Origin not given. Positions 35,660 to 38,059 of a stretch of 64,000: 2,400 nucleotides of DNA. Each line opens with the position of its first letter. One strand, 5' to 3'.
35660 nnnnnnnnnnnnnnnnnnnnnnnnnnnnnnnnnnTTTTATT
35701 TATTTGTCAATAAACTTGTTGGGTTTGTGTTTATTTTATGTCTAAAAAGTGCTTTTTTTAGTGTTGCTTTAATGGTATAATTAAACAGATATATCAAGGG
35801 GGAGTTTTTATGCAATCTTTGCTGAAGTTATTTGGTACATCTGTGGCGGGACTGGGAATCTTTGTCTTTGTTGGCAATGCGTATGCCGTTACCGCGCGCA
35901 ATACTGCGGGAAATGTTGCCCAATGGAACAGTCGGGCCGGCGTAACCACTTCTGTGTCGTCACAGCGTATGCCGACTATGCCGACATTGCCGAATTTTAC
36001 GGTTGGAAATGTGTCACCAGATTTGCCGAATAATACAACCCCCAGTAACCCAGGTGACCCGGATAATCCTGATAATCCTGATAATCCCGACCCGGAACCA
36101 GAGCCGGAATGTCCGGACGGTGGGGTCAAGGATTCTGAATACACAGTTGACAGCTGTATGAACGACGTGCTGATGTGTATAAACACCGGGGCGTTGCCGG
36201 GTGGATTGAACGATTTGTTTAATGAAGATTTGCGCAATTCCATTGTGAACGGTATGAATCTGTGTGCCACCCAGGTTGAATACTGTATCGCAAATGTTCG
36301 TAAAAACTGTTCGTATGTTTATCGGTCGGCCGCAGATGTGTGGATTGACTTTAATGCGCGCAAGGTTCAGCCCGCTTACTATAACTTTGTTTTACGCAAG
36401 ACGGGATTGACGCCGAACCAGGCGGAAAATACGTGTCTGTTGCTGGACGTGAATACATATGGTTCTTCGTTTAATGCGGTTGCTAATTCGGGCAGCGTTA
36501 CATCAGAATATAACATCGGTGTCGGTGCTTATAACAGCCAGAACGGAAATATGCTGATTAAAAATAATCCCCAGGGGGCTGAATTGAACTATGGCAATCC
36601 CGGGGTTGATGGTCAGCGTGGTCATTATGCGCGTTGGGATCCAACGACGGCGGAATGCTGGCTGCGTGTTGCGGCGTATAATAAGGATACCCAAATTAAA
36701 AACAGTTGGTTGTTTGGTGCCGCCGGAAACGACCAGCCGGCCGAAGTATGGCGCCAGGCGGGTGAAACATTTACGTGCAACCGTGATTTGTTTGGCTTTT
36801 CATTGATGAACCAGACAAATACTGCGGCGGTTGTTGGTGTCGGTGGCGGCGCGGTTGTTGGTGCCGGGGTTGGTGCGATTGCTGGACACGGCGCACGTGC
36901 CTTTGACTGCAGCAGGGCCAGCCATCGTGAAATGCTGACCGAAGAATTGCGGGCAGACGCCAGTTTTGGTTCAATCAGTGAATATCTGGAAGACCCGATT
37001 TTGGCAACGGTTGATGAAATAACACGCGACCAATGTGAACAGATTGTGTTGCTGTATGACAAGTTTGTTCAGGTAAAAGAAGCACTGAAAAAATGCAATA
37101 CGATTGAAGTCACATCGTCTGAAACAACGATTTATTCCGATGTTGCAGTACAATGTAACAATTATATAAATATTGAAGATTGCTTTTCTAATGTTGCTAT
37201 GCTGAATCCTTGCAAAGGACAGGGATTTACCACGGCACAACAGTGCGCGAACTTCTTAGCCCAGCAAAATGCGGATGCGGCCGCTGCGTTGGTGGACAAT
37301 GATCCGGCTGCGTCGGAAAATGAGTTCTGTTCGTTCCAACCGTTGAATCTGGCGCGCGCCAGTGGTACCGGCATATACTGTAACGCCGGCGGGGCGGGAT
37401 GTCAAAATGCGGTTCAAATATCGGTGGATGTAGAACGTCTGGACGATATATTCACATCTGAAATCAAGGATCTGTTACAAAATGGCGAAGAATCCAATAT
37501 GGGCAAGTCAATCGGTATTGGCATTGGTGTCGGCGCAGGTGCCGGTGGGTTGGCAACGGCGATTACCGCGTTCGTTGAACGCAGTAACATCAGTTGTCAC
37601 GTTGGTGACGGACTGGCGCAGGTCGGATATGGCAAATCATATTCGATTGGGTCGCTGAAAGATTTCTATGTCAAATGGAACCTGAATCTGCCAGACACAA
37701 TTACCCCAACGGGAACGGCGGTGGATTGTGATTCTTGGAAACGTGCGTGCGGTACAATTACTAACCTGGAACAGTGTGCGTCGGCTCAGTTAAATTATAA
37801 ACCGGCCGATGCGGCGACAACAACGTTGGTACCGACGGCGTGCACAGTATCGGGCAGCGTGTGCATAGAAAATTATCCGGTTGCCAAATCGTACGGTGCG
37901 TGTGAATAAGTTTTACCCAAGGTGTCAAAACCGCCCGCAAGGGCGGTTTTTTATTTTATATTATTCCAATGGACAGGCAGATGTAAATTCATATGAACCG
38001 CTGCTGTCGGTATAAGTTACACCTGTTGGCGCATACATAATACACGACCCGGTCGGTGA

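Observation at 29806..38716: Inverted duplication of a two-gene small secreted Cys-rich cassette (A-B ... B'-A') bracketing 7.4 kb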

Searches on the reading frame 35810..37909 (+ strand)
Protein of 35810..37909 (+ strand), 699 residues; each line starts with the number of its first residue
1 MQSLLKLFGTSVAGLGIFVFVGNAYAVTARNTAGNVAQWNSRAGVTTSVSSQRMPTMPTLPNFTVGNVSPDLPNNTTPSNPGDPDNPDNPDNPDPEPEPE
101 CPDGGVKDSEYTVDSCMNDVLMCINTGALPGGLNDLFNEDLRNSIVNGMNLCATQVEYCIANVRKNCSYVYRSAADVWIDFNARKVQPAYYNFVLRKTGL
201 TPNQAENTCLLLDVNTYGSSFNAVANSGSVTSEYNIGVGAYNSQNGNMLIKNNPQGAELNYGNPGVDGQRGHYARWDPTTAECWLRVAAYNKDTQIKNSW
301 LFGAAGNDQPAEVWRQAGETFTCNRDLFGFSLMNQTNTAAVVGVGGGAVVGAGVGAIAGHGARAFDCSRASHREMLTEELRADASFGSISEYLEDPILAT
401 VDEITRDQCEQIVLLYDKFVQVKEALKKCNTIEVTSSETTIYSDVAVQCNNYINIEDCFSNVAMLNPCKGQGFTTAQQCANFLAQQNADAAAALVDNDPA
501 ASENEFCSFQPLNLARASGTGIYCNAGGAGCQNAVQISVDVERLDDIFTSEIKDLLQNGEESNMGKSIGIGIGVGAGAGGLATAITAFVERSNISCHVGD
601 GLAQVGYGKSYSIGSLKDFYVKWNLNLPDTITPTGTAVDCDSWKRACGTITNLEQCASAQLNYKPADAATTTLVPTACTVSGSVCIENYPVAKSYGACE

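Call 5: search_protein_families(library=pfam, proteins=[window:35810-37909:+], max_evalue=0.1)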
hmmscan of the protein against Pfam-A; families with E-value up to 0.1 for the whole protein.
window:35810-37909:+ (699 aa): 0 families

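Call 20: search_protein_families(library=ncbifam, proteins=[window:35810-37909:+], max_evalue=0.1)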
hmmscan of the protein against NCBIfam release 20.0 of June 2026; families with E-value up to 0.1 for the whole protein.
window:35810-37909:+ (699 aa): 0 families

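Call 73: search_protein_families(library=padloc, proteins=[window:35810-37909:+], max_evalue=0.01)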
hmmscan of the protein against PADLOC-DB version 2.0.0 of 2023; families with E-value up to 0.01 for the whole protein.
window:35810-37909:+ (699 aa): 0 families

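Call 74: search_protein_families(library=phrogs, proteins=[window:35810-37909:+], max_evalue=0.01)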
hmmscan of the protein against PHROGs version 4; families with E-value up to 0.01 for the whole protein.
window:35810-37909:+ (699 aa): 0 families

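Call 79: find_related_loci(query=window:35810-37909:+, collection=metagenome_contigs, flank=10000)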
Query window:35810-37909:+ (699 aa) in metagenome_contigs; peptide patterns used: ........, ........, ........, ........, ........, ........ (x = any residue, [..] = any of these).
600 stretches matched a pattern (row limit reached: there are more); 20 encode a relative of the query (tblastn E <= 1e-3); 20 distinct loci.
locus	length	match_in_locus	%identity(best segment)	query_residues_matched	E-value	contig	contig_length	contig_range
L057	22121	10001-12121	57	1-699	0e+0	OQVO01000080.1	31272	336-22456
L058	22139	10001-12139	56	1-699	0e+0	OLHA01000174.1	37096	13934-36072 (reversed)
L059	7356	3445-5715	52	1-699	0e+0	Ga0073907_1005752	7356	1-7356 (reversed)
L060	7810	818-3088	52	1-699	0e+0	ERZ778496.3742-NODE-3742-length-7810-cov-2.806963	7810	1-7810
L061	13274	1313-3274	57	1-699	0e+0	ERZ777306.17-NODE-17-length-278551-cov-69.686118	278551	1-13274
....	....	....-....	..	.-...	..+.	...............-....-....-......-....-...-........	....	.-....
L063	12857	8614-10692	52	1-699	0e+0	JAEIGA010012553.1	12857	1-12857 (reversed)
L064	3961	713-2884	46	1-698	0e+0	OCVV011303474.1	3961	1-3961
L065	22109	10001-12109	59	1-699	0e+0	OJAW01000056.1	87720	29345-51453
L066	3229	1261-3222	47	1-634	2e-167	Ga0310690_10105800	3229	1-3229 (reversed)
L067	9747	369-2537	42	10-697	2e-155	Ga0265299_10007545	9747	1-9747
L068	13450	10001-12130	42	4-696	8e-151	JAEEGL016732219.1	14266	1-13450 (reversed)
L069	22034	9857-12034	42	3-696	6e-147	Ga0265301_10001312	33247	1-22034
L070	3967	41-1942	64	100-699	2e-126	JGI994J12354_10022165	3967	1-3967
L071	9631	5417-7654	56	11-695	2e-107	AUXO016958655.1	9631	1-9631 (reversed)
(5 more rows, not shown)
